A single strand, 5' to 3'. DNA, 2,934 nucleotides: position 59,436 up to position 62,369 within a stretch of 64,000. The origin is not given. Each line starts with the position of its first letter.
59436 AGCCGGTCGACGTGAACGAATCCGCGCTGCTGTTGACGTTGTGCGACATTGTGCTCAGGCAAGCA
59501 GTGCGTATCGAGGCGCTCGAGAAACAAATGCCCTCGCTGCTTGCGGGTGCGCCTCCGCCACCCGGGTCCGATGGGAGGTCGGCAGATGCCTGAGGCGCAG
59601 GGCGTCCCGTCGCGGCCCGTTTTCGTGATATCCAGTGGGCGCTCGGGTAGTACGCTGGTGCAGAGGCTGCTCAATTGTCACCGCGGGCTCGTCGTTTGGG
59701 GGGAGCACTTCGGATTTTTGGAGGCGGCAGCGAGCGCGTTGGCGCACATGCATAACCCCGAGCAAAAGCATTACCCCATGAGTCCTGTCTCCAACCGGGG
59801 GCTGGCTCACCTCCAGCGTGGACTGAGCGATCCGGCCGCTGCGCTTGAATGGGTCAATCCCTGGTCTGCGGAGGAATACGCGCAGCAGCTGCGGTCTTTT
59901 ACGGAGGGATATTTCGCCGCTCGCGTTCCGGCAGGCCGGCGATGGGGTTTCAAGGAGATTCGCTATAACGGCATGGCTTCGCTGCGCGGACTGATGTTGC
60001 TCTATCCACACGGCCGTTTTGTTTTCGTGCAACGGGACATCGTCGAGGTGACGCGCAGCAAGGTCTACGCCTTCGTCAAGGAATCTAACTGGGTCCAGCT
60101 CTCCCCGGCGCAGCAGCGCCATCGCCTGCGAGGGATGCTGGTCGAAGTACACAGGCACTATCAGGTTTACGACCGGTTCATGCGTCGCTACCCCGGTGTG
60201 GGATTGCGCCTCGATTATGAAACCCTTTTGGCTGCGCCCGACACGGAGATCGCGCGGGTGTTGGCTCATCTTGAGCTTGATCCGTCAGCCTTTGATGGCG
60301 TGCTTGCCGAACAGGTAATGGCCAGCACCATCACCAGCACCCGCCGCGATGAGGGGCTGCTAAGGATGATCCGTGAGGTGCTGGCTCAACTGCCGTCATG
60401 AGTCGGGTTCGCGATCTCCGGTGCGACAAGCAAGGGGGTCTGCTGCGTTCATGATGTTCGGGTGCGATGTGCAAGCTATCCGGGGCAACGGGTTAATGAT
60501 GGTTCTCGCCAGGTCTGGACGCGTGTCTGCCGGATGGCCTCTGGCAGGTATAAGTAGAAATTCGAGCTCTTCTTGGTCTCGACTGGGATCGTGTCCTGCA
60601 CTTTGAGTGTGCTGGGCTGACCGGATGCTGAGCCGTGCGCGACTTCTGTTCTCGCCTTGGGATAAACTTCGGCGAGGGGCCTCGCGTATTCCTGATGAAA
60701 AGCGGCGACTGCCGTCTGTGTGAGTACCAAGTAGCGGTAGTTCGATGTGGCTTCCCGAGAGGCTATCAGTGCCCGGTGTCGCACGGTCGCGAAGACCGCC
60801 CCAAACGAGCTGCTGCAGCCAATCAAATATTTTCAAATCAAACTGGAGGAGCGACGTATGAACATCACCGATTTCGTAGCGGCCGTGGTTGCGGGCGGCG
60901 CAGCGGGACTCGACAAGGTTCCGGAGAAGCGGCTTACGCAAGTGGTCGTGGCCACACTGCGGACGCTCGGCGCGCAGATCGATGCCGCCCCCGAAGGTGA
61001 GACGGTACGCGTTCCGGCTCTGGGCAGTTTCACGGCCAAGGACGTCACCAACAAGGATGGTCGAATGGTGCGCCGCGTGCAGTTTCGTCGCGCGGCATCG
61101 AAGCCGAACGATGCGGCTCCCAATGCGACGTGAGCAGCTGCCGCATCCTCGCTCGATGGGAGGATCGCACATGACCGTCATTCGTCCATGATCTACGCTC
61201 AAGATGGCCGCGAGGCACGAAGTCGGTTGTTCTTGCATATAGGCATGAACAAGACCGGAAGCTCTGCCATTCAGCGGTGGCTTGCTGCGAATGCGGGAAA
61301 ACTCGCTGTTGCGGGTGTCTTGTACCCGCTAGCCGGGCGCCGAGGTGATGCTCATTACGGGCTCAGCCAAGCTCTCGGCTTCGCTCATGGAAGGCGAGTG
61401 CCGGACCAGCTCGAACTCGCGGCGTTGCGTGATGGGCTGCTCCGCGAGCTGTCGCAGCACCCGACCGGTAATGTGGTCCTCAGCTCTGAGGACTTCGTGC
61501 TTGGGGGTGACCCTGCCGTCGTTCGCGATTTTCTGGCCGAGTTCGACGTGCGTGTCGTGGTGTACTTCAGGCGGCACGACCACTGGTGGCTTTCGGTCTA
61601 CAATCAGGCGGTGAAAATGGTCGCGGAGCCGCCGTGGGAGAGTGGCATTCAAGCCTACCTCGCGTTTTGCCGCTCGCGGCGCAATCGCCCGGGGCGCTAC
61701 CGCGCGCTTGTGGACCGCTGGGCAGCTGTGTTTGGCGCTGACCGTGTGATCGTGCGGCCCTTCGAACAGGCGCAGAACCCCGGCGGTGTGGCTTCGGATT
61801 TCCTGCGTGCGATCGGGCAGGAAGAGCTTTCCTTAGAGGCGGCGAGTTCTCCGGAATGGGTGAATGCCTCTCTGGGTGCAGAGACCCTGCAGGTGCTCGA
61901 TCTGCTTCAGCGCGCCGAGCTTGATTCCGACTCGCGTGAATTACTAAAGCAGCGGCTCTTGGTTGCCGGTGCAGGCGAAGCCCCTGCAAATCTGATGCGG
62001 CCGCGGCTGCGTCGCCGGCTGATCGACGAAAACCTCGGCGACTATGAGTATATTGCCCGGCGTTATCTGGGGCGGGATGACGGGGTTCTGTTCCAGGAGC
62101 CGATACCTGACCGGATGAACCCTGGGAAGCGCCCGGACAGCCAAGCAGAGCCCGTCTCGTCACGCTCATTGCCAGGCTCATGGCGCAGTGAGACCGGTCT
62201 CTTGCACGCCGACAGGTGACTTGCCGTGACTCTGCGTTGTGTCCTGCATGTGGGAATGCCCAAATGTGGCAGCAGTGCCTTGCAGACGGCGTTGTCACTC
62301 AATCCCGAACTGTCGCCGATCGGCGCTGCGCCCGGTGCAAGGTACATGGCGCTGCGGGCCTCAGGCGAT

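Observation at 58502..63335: Four sulfotransferase-fold genes in a capsule locus, three of them divergent paralogs with an unusual H-[VI]-G-x-x-K-[TC]-G-[ST]-S loop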

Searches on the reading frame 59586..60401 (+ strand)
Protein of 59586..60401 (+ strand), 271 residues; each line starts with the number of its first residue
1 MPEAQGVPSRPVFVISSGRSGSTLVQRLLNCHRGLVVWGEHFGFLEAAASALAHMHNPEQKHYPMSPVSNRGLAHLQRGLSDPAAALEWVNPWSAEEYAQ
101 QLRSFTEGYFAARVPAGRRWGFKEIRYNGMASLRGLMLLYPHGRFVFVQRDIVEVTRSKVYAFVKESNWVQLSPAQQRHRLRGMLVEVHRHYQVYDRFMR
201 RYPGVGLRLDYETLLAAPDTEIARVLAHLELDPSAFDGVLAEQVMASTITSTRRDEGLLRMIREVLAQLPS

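Call 3: search_protein_families(library=pfam, proteins=[window:59586-60401:+], max_evalue=1)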
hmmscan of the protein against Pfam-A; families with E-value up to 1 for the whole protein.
window:59586-60401:+ (271 aa): 3 families
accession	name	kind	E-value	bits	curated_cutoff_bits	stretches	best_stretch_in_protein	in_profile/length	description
PF13469.12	Sulfotransfer_3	-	1.7e-20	74.6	27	1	11-232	1-213/216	Sulfotransferase family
PF00685.33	Sulfotransfer_1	-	0.0018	18.2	22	1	11-253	3-201/255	Sulfotransferase domain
PF09037.16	Sulphotransf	-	0.07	13.1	22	0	207-238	190-221/244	Stf0 sulphotransferase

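Call 4: search_protein_families(library=ncbifam, proteins=[window:59586-60401:+], max_evalue=1)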
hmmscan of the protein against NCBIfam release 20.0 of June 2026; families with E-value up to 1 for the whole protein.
window:59586-60401:+ (271 aa): 2 families
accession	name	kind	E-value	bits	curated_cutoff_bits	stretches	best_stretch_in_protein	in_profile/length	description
NF052394.1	NodProtNoeE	equivalog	0.0012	17.6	500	1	209-243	196-230/387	nodulation protein NoeE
NF047724.1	TrhSuTaseStf0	equivalog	0.027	13.8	400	1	207-235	201-229/261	trehalose 2-sulfotransferase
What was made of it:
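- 59586..60401 (+): B: classical Arg-type sulfotransferase (271 aa). Loop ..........; 3'-phosphate motif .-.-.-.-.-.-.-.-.. Weak hits to Sulfotransfer_1, Stf0 and NoeE (calls 3, 4).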

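Call 63: search_solved_structures(query=window:59586-60401:+, max_evalue=1, show_alignments=1)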
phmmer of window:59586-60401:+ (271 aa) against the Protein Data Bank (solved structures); distinct sequences matched with E-value up to 1: 2.
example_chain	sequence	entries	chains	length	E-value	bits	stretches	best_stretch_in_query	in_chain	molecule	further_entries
8f2r_D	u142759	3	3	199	0.13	14.7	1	188-249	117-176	COMM domain-containing protein 4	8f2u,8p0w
6pnz_A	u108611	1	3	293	0.22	14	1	117-170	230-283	Aspartate carbamoyltransferase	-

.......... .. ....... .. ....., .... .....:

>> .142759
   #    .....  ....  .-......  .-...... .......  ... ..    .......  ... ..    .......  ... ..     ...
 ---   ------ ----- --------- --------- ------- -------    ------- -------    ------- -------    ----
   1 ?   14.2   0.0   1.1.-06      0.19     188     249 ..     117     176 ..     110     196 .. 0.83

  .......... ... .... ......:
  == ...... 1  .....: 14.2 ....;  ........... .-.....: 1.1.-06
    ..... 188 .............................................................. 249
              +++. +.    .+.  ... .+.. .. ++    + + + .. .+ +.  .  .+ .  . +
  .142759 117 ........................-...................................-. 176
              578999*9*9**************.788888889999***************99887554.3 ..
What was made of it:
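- Tried and rejected: phmmer of B against PDB sequences gave only chance hits (call 63).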

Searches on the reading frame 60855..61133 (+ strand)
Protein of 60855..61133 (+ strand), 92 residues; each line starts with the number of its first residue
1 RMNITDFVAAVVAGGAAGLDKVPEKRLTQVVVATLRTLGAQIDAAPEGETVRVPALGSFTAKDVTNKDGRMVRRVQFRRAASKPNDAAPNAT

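Call 3: search_protein_families(library=pfam, proteins=[window:60855-61133:+], max_evalue=1)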
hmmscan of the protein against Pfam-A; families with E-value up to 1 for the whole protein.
window:60855-61133:+ (92 aa): 2 families
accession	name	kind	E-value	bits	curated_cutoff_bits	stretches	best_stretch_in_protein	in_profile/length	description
PF19110.5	DUF5797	-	0.021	15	25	1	27-80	102-152/163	Family of unknown function (DUF5797)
PF00216.26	Bac_DNA_binding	-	0.031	14.9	22.4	1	21-71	15-62/90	Bacterial DNA-binding protein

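Call 4: search_protein_families(library=ncbifam, proteins=[window:60855-61133:+], max_evalue=1)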
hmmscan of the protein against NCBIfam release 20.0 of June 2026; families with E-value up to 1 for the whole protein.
window:60855-61133:+ (92 aa): 2 families
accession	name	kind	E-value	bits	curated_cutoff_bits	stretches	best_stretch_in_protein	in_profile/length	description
TIGR00987.1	himA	equivalog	0.071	13.5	120.25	1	18-71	16-63/96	integration host factor subunit alpha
NF035925.1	Geo26A_fam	subfamily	0.1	12.4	40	1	8-51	140-183/197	geobacillin-26 family protein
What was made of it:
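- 60858..61133 (+): Small HU/IHF-like ORF (91 aa) in the 786-bp gap between B and C; possibly a locus-specific DNA-binding protein. Weak matches to Pfam Bac_DNA_binding (E=0.031) and himA (E=0.071) (calls 3, 4).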

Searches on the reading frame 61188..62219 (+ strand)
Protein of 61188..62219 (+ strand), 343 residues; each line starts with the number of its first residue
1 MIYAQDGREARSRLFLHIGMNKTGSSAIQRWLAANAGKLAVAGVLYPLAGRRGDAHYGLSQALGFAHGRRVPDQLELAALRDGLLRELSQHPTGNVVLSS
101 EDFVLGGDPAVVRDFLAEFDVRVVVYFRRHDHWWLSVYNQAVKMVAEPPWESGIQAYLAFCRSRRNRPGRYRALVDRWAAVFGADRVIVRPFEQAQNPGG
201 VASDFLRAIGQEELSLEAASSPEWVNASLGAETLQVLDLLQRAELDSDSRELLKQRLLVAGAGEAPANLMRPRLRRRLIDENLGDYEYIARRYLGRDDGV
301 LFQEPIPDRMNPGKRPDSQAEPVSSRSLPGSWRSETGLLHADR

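Call 3: search_protein_families(library=pfam, proteins=[window:61188-62219:+], max_evalue=1)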
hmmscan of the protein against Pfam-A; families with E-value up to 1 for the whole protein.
window:61188-62219:+ (343 aa): 0 families

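Call 4: search_protein_families(library=ncbifam, proteins=[window:61188-62219:+], max_evalue=1)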
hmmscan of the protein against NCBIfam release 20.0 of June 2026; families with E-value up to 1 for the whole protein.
window:61188-62219:+ (343 aa): 0 families

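Call 18: find_homologous_proteins(query=window:61188-62219:+, max_evalue=0.001)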
Query window:61188-62219:+ (343 aa): 72 proteins with E <= 0.001 among 8000 candidates.
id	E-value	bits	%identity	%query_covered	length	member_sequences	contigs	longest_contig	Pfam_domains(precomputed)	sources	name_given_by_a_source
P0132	3.2e-188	643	92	92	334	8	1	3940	-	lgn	-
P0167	1.6e-107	378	58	89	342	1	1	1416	-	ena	-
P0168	4.0e-105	370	59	86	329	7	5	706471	-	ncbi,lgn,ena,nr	ncbi:MAG: hypothetical protein IPG20_14330 [Gammaproteobacteria bacterium]|nr:hypothetical protein [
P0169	4.3e-105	370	59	86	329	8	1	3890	-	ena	-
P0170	5.0e-104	367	59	86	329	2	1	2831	-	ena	-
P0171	2.0e-103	365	57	92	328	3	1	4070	-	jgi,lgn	jgi:hypothetical protein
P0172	1.8e-100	355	56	86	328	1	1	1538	-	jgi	jgi:hypothetical protein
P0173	1.8e-97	345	55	86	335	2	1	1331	-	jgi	jgi:hypothetical protein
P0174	5.7e-95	337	56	86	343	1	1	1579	-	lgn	-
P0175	9.4e-88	313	49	88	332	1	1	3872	-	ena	-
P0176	1.0e-85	306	52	92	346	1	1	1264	-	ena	-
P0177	2.3e-84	302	52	87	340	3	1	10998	-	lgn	-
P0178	1.5e-82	296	48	88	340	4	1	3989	PF00685.34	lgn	-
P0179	3.4e-82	295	48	87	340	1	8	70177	-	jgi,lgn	jgi:hypothetical protein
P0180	3.9e-82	295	46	89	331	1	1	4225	-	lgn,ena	-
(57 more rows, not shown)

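Call 28: search_solved_structures(query=A2, max_evalue=10, show_alignments=4)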
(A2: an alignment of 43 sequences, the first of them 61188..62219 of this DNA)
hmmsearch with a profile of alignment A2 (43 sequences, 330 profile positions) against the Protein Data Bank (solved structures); distinct sequences matched with E-value up to 10: 5.
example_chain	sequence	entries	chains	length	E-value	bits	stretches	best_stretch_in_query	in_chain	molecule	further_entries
3rnl_A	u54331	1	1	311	1e-08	38.1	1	107-281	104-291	Sulfotransferase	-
8efp_B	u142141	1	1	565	0.11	15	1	189-316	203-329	Probable E3 ubiquitin-protein ligase ipaH7.8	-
5d4w_A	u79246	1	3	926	0.2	14.1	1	159-251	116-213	Putative heat shock protein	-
3daq_A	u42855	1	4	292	0.66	12.4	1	170-230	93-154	Dihydrodipicolinate synthase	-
3di0_A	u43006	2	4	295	0.66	12.4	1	170-230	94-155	Dihydrodipicolinate synthase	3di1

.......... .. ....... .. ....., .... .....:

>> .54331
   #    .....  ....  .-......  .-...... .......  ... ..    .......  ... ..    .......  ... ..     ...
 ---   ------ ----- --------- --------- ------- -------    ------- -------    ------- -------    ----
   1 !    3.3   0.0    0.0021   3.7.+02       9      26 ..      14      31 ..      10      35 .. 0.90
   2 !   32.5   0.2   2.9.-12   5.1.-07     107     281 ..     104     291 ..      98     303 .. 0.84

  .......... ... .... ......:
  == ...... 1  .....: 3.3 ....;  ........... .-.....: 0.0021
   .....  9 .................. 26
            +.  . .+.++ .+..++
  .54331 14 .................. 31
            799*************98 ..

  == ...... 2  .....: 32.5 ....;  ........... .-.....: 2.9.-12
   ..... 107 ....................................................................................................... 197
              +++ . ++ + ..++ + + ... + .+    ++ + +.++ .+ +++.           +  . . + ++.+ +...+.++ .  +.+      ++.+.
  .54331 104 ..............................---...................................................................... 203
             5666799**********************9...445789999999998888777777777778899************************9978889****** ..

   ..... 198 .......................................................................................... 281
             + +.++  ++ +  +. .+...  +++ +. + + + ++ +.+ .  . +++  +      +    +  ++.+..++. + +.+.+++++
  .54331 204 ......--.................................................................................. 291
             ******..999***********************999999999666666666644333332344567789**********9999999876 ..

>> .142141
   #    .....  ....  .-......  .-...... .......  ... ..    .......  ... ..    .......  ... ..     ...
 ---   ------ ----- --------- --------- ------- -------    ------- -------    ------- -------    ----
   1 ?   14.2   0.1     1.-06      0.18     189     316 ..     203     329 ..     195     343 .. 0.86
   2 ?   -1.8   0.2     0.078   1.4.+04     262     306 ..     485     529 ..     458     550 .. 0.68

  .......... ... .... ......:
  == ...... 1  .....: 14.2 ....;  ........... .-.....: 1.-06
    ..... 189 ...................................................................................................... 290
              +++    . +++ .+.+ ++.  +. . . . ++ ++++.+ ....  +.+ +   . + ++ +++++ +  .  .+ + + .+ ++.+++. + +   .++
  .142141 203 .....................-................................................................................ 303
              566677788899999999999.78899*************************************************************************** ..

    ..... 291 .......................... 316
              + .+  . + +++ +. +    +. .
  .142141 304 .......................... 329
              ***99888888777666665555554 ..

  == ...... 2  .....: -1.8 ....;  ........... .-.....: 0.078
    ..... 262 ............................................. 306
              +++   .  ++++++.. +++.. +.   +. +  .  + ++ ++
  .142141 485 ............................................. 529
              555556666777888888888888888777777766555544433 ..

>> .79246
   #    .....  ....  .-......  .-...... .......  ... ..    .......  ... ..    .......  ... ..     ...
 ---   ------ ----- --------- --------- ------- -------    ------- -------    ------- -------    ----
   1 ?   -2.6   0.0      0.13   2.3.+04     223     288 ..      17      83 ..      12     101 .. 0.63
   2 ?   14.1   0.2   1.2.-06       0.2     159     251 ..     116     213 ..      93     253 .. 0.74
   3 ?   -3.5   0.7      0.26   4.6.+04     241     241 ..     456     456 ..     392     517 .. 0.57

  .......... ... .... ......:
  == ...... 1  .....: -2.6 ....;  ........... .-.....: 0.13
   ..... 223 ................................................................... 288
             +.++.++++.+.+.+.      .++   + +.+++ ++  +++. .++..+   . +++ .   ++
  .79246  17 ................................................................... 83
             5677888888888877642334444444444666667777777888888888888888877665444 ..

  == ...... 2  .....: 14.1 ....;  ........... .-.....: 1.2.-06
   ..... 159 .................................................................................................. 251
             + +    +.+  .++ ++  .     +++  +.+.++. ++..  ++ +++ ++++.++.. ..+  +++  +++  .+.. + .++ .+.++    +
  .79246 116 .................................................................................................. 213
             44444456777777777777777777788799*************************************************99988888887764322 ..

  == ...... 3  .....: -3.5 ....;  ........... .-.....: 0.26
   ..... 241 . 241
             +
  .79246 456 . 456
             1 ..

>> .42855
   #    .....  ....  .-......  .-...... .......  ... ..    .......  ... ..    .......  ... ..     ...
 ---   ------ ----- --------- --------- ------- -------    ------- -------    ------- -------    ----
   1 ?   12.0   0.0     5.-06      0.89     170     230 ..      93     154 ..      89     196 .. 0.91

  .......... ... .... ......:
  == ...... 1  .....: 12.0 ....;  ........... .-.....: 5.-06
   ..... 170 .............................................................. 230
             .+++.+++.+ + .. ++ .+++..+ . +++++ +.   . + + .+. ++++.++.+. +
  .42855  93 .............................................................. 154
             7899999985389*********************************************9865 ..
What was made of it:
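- The C-family profile alone gives 3rnl at E=1e-8 (call 28).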

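Call 30: search_protein_families(library=pfam, alignment_id=A2, max_evalue=0.1)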
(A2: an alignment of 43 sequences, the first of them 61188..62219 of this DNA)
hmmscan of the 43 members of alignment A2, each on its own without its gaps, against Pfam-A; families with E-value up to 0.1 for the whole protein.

A. member 1, window:61188-62219:+ (343 aa): 0 families

B. families by the number of members that match (of 43 scanned): 8 families
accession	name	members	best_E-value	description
PF00685.33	Sulfotransfer_1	19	9.8e-07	Sulfotransferase domain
PF17784.7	Sulfotransfer_4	12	0.0073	Sulfotransferase domain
PF13469.12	Sulfotransfer_3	4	3.4e-05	Sulfotransferase family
PF16658.11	RF3_C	1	0.028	Class II release factor RF3, C-terminal domain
PF17216.9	Rrp44_CSD1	1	0.044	Rrp44-like cold shock domain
PF16514.10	NADH-UOR_E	1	0.062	putative NADH-ubiquinone oxidoreductase chain E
PF08074.17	CHDCT2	1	0.072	CHDCT2 (NUC038) domain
PF16575.11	CLP1_P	1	0.086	mRNA cleavage and polyadenylation factor CLP1 P-loop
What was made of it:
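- On PAPS-dependent sulfotransferase superfamily (Pfam Sulfotransfer_1/_3/_4): Relatives of C reach Sulfotransfer_1 (19 of 43 at E<=0.1, best 9.8e-7; call 30).
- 19 of 43 C-family members hit Sulfotransfer_1, 12 hit Sulfotransfer_4 and 4 hit Sulfotransfer_3 (call 30).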
